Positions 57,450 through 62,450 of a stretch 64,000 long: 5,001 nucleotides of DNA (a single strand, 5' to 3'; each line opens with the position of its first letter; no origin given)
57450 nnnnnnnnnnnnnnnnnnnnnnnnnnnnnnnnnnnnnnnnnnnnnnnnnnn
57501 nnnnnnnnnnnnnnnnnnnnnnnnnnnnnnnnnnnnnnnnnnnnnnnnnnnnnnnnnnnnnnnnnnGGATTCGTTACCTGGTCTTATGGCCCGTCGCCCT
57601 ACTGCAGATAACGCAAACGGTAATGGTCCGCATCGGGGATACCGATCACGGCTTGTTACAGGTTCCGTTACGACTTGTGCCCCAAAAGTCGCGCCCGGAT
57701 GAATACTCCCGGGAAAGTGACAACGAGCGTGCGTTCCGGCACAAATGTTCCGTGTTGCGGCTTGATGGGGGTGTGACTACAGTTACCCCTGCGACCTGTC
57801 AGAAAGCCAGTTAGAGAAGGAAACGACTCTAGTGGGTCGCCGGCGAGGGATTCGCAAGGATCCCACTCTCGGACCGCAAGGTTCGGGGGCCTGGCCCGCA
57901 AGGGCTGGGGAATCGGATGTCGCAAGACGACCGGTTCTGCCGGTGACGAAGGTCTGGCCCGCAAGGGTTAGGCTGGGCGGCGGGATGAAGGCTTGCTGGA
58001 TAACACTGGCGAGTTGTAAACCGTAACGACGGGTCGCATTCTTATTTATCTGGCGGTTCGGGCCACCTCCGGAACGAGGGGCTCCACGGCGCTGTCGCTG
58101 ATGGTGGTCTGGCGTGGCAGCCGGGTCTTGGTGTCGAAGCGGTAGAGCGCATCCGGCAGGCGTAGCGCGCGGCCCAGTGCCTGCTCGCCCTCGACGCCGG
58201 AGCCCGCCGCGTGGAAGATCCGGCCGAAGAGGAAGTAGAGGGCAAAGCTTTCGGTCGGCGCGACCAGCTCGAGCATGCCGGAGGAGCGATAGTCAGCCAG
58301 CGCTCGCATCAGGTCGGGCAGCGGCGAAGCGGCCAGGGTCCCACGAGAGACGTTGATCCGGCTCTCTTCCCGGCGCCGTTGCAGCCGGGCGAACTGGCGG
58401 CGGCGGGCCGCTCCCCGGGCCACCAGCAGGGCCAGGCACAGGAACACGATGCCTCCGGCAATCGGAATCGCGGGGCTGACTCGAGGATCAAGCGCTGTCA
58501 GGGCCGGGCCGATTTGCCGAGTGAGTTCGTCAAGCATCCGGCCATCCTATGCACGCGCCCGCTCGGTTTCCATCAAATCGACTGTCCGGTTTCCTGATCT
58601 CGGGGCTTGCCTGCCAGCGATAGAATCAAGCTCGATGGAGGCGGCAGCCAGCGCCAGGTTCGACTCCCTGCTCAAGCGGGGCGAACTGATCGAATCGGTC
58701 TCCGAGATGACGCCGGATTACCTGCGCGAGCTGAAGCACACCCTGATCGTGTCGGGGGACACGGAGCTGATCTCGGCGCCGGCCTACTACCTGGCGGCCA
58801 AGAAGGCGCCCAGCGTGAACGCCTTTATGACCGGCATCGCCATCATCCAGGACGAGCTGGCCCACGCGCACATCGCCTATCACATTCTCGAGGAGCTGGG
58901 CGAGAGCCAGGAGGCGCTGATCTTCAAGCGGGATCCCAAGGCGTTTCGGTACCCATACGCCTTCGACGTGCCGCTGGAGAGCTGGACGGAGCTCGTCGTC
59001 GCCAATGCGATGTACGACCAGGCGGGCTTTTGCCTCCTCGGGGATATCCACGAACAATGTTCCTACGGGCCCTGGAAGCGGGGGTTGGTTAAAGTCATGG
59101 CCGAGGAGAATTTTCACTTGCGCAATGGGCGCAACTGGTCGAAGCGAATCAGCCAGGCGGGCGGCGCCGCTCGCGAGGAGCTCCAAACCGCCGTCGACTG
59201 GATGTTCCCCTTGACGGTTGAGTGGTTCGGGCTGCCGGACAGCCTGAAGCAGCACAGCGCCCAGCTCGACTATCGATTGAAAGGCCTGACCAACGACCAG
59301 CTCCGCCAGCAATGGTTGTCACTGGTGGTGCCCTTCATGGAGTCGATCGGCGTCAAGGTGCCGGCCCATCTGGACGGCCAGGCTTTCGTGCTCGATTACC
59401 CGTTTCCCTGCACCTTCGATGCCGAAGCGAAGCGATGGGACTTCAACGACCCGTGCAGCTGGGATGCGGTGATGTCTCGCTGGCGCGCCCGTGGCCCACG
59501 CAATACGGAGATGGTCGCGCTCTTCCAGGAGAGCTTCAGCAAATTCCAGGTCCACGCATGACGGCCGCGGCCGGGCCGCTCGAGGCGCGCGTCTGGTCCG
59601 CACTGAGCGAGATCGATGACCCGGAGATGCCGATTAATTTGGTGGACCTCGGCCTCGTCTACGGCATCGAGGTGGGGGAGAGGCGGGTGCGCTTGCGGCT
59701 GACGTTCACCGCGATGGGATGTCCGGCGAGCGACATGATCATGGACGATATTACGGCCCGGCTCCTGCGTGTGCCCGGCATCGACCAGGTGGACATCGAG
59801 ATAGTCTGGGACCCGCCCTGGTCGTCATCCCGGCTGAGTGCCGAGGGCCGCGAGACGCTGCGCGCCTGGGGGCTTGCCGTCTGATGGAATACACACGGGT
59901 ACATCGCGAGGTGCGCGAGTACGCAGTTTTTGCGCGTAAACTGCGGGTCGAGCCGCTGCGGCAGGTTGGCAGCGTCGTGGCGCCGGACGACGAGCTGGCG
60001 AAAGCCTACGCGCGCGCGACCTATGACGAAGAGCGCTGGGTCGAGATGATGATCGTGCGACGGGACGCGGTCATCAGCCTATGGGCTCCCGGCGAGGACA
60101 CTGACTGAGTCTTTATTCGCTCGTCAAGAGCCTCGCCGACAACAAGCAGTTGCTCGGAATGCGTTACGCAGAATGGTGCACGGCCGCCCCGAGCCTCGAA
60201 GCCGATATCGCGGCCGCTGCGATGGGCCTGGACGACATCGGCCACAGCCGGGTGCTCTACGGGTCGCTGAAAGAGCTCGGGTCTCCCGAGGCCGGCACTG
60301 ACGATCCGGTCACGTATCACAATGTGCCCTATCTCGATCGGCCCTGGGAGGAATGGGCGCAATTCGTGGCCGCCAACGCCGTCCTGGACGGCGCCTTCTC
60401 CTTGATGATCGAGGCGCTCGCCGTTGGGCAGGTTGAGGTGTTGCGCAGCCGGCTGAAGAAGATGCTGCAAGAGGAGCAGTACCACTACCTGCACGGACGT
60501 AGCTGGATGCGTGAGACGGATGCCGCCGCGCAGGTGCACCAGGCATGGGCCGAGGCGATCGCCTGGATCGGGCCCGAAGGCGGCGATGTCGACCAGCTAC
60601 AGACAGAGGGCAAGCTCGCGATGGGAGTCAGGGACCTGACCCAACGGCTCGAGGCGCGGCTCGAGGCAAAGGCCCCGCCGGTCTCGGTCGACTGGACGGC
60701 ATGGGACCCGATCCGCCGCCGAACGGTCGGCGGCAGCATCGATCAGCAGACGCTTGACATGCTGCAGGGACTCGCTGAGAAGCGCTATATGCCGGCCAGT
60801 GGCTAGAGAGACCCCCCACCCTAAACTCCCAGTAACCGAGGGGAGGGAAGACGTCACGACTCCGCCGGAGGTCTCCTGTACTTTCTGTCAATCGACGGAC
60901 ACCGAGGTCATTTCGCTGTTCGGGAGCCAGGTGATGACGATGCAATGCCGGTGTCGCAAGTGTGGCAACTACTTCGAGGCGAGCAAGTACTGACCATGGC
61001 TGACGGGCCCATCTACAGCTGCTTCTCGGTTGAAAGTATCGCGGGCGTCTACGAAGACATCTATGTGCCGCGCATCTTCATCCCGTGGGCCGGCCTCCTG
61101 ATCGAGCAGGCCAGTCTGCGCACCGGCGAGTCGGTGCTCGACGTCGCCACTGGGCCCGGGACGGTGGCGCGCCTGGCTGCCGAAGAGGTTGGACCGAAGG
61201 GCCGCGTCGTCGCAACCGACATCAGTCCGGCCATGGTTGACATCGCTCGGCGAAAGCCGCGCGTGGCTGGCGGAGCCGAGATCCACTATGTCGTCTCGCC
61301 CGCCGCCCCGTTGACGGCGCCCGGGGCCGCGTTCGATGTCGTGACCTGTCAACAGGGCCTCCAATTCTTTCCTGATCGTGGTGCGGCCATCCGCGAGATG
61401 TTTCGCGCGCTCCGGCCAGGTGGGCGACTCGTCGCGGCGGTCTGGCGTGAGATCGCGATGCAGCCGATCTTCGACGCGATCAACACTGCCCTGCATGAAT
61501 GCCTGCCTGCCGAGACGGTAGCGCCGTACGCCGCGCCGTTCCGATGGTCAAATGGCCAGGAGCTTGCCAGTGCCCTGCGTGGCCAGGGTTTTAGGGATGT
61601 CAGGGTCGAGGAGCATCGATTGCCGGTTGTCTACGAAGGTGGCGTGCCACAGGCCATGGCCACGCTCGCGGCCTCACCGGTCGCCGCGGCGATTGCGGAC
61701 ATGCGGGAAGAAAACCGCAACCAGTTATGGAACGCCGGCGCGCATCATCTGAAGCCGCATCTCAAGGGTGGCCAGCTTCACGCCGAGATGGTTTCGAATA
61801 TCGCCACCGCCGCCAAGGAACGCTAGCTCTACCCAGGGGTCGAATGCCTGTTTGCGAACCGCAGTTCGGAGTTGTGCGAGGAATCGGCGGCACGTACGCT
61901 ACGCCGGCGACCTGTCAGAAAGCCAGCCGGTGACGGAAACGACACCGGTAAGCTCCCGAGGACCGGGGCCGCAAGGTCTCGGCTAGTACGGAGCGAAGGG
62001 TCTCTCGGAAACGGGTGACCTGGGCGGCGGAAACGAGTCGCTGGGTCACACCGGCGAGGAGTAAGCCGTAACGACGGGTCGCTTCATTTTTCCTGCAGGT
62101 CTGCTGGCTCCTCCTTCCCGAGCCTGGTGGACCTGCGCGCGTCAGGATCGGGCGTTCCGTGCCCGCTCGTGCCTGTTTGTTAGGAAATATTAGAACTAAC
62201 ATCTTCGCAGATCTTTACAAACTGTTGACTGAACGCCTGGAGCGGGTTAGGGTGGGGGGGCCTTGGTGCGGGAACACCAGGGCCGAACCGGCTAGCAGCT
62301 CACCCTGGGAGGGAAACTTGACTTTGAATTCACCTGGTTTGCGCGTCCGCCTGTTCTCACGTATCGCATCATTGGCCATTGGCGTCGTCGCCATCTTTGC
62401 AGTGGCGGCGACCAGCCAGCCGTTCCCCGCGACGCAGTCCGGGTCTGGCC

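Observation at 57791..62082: E1 and E2 are direct repeats bracketing a 3.9-kb cassette (DUF4388, PaaA, PaaD-N, PaaB, PaaC, Zn-ribbon, methyltransferase)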

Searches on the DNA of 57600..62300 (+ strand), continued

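Call 55: search_with_rna_model(model_id=R1, sources=[L067, L068, L069, L070, L071, L072, L073, L074, L075, L076, L077, L078, L079, L080, L081, L082, L083, L084, L085, L086, L087, L088, L089, L090, L091, L092, L093, L094, L095, L096, L097, L098, L099, L100, L101, L102, L103, L104, L105, L106, L107, L108, L109, L110, L111, L112, L113, L114, L115, L116, L117, L118, L119, L120, L121, L122, L123, L124, L125, L126, L127, L128, L129, L130, L131, L132, L133, L134, L135, L136, L137, L138, L139, L140, L141, L142, L143, L144, L145, L146], max_evalue=0.001)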
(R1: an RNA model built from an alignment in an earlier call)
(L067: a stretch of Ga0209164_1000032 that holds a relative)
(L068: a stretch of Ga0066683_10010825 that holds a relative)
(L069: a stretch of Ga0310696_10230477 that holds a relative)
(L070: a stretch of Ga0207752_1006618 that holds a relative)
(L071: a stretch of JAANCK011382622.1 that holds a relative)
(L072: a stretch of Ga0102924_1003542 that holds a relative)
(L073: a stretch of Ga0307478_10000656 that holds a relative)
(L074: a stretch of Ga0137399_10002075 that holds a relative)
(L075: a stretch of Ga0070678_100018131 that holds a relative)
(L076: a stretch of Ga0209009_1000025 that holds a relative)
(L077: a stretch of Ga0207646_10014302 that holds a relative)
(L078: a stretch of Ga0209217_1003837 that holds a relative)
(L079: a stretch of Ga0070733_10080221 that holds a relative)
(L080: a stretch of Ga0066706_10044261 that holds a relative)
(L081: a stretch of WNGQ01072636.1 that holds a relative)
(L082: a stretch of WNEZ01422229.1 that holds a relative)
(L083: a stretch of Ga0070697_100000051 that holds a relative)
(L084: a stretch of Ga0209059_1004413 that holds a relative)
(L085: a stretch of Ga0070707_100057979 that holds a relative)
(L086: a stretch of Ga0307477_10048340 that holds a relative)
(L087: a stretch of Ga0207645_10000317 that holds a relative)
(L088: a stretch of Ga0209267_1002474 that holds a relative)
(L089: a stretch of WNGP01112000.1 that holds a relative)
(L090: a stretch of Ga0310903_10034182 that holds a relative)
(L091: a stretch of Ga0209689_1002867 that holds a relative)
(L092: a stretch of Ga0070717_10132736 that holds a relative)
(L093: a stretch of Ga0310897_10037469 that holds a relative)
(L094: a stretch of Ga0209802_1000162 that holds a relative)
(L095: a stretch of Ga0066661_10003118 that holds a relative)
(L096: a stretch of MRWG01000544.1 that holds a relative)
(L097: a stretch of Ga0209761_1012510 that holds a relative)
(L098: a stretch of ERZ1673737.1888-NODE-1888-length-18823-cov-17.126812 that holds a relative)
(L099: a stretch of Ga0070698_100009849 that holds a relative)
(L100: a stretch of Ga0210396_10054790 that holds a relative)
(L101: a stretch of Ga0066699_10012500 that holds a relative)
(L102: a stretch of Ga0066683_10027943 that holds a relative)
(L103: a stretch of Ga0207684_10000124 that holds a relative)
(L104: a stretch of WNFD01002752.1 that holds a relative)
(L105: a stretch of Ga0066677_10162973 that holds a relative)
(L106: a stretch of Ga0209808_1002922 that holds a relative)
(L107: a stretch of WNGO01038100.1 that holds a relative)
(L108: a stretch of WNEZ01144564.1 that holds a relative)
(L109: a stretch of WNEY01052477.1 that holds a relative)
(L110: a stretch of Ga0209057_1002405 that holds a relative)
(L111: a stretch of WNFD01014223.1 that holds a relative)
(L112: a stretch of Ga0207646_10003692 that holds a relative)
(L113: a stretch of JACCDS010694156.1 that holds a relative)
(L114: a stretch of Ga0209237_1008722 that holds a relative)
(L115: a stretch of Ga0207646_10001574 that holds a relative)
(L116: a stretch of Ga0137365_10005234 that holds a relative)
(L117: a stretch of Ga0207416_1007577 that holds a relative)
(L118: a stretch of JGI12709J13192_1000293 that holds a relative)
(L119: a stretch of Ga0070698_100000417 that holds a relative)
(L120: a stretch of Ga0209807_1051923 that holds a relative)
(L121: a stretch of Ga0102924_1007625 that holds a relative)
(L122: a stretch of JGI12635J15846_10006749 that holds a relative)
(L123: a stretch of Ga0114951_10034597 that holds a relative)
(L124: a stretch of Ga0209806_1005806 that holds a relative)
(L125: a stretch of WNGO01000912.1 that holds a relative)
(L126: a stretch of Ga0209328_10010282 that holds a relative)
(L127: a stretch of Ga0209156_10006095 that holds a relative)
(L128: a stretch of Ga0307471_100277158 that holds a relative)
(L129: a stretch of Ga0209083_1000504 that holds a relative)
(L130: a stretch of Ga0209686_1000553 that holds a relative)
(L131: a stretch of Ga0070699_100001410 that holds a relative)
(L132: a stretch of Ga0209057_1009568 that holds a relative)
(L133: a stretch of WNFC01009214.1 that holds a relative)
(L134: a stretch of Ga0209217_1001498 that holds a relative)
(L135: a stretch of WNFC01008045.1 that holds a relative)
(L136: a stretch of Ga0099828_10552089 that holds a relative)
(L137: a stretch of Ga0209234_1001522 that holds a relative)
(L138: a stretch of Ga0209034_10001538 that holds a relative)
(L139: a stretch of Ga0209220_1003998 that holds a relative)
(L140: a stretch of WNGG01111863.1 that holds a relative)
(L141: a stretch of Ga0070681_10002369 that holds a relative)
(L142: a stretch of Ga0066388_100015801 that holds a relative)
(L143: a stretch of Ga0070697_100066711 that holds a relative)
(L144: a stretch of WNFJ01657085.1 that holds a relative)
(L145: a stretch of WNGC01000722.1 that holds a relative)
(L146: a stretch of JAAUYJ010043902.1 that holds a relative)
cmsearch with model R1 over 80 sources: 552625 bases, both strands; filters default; matches with E-value up to 0.001: 79.
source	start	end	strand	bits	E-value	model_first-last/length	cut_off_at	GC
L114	653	828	+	216.3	7.8e-62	1-176/176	no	0.64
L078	3282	3457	+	215.2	1.7e-61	1-176/176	no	0.64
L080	2351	2526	-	213.6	5e-61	1-176/176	no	0.62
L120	521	696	-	213.6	5e-61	1-176/176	no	0.62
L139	1887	2062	-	212.8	8.7e-61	1-176/176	no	0.65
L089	9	184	-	212.7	9.5e-61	1-176/176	no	0.62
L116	6494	6669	-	212.2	1.3e-60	1-176/176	no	0.63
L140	1778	1953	+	212.2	1.3e-60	1-176/176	no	0.63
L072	3891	4066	-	211.8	1.7e-60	1-176/176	no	0.64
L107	57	232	-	211.4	2.3e-60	1-176/176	no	0.62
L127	1913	2088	+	211.4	2.3e-60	1-176/176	no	0.62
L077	5169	5344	+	211.2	2.6e-60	1-176/176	no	0.63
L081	2242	2417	+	211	2.9e-60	1-176/176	no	0.63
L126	2462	2637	+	210.8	3.5e-60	1-176/176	no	0.62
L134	5707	5882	+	210.8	3.5e-60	1-176/176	no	0.62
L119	1459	1634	-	210.4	4.4e-60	1-176/176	no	0.65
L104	6011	6186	-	210.4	4.4e-60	1-176/176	no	0.66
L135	3747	3922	+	210.4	4.4e-60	1-176/176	no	0.66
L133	11598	11773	-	210.3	4.8e-60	1-176/176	no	0.66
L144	6658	6833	+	210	5.8e-60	1-176/176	no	0.64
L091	12411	12586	+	209.8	6.6e-60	1-176/176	no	0.64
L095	1780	1955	+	209.8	6.6e-60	1-176/176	no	0.64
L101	3122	3297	-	209.8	6.6e-60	1-176/176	no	0.64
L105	838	1013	+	209.8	6.6e-60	1-176/176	no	0.64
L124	1449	1624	+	209.8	6.6e-60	1-176/176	no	0.64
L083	4318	4493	+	209.8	6.7e-60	1-176/176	no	0.62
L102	2373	2548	-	208.3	1.9e-59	1-176/176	no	0.62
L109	3366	3542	+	208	2.3e-59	1-176/176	no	0.64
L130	1485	1660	-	207.9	2.4e-59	1-176/176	no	0.64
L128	396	571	-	207.6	2.9e-59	1-176/176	no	0.63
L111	9753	9928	-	207.4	3.4e-59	1-176/176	no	0.62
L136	859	1034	+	207.4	3.4e-59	1-176/176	no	0.62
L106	8573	8748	+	207.3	3.7e-59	1-176/176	no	0.63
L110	11989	12164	-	207.3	3.7e-59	1-176/176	no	0.63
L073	109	284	-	207.2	3.9e-59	1-176/176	no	0.61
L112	7548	7723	+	207.2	4.1e-59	1-176/176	no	0.62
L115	8693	8868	+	207.1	4.4e-59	1-176/176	no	0.61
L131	4661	4836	+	207.1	4.4e-59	1-176/176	no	0.61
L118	925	1100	+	206.8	5.1e-59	1-176/176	no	0.62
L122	5134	5309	+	206.8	5.1e-59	1-176/176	no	0.62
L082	371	546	-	206.6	6e-59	1-176/176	no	0.62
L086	134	309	-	206.3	7.5e-59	1-176/176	no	0.62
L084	934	1109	-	205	1.8e-58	1-176/176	no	0.64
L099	8612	8787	-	204.4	2.7e-58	1-176/176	no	0.6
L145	3300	3475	+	204.4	2.7e-58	1-176/176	no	0.63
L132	1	176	-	204.4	2.7e-58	1-176/176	no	0.62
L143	2686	2861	-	203.9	3.7e-58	1-176/176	no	0.62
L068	4506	4681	-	203.8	4.1e-58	1-176/176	no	0.64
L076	8215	8390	+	203.7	4.2e-58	1-176/176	no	0.61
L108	2399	2575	+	203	6.8e-58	1-176/176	no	0.64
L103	3275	3450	-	202.2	1.2e-57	1-176/176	no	0.66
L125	2373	2548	-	202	1.4e-57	1-176/176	no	0.62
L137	4184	4359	+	201.6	1.8e-57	1-176/176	no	0.64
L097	3474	3649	+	198.5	1.5e-56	1-176/176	no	0.64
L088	11219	11395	-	184.7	1.9e-52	1-176/176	no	0.63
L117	58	234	-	181.9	1.3e-51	1-176/176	no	0.63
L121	9026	9201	-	180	4.7e-51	1-176/176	no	0.64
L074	419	598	+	173.8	3.2e-49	1-176/176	no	0.63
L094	428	607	-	171.9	1.2e-48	1-176/176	no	0.64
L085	1320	1499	-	170.1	3.9e-48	1-176/176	no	0.66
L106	5856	6102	+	127.4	1.8e-35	1-176/176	no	0.63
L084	4064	4310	-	127.1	2.2e-35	1-176/176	no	0.63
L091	6405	6651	+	126.5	3.2e-35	1-176/176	no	0.63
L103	7016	7262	-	125.4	7.1e-35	1-176/176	no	0.64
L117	4246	4492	-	124.5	1.3e-34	1-176/176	no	0.61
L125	5862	6108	-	124.5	1.3e-34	1-176/176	no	0.63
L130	8528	8774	-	123.3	3e-34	1-176/176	no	0.62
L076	2527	2773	+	119.5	3.9e-33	1-176/176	no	0.66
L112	3602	3848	+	117.6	1.5e-32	1-176/176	no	0.66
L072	8815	9061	-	117.2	1.9e-32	1-176/176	no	0.67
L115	2233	2479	+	116.9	2.3e-32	1-176/176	no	0.66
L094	3274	3520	-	115.3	7.1e-32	1-176/176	no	0.67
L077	1327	1574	+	115.2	7.5e-32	1-176/176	no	0.65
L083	1312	1559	+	115.2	7.5e-32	1-176/176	no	0.65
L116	9168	9414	-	115.1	7.9e-32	1-176/176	no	0.65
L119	7777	8024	-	113.4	2.5e-31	1-176/176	no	0.65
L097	1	191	+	66.3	2.4e-17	23-176/176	5'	0.64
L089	2773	2941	-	60.1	1.6e-15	1-176/176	no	0.67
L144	14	183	+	55.7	3.2e-14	1-176/176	no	0.68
